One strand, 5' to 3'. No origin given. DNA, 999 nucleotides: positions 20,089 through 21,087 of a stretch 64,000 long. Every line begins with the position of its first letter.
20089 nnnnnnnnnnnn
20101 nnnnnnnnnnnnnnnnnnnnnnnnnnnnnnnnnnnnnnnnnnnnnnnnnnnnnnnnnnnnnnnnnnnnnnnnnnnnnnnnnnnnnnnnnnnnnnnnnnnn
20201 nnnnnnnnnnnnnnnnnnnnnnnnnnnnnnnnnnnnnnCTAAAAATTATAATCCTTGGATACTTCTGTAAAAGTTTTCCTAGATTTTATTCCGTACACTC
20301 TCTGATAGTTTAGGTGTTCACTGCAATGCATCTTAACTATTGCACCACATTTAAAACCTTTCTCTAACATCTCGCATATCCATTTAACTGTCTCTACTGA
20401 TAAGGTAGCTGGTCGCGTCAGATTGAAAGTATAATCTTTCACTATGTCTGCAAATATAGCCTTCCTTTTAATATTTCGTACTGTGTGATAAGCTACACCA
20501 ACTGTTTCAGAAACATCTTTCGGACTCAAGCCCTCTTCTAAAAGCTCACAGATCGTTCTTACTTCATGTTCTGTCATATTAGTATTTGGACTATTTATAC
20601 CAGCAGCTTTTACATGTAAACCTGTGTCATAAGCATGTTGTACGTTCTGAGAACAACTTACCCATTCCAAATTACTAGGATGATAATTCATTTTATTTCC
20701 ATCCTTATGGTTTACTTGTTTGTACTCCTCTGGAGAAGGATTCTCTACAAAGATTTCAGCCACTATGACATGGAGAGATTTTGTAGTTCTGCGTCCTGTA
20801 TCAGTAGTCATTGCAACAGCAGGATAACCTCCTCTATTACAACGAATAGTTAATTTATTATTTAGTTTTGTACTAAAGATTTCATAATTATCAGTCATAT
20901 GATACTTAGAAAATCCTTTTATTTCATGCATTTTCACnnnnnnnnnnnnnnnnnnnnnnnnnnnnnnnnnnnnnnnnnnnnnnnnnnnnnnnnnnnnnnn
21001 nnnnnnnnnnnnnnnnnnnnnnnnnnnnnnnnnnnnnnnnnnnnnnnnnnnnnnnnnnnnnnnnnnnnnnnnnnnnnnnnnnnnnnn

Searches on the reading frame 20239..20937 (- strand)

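Call 91: search_protein_families(library=pfam, proteins=[window:20239-20937:-], max_evalue=0.1)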
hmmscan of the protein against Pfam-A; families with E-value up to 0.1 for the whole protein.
window:20239-20937:- (232 aa): 5 families
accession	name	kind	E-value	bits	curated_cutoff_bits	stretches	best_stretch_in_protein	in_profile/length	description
PF13392.12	HNH_3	-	3.2e-07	30.3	24.8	1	55-99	3-45/46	HNH endonuclease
PF13384.12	HTH_23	-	0.0018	18.5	24.6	1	131-158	12-39/50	Homeodomain-like domain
PF13411.12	MerR_1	-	0.0069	16.9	21.6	0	125-144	45-64/69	MerR HTH family regulatory protein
PF13542.12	HTH_Tnp_ISL3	-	0.0069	16.3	27.4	1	128-156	19-46/51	Helix-turn-helix domain of transposase family ISL3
PF13565.12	HTH_32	-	0.098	13.7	33.7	0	106-156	16-72/73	Homeodomain-like domain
